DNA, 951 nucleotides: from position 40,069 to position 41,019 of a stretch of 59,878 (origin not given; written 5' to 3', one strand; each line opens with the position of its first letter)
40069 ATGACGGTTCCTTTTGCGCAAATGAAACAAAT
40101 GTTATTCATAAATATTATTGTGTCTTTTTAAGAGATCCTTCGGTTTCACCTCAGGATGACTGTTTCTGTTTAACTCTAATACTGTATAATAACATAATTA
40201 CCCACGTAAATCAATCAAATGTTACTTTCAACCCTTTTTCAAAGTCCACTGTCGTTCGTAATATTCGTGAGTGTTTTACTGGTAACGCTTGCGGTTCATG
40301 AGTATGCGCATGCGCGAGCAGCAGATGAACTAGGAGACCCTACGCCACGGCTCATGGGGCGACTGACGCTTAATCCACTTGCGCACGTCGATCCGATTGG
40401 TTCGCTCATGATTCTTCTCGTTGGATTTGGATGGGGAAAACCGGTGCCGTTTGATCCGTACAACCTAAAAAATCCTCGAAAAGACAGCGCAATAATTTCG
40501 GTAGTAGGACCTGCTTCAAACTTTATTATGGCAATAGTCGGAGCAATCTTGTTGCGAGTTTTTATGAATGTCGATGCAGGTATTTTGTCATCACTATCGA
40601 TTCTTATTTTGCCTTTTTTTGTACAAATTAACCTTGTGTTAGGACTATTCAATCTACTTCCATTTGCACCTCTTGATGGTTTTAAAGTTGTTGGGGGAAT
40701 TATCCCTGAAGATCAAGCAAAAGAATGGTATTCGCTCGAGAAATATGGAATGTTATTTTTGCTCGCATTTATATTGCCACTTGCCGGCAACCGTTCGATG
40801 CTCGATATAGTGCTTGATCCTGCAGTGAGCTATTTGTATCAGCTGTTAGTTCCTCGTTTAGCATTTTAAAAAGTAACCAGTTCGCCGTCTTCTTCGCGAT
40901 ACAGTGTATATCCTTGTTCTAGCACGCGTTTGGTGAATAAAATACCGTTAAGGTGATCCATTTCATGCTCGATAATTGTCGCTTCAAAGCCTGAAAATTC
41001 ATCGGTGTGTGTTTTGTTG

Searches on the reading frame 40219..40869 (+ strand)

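Call 45: search_protein_families(library=pfam, proteins=[window:40219-40869:+], max_evalue=0.01)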
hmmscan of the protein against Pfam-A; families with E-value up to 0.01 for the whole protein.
window:40219-40869:+ (216 aa): 1 family
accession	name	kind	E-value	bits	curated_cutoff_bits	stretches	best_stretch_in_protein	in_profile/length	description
PF02163.28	Peptidase_M50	-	2.8e-12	46.9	27.2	1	16-166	2-198/221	Peptidase family M50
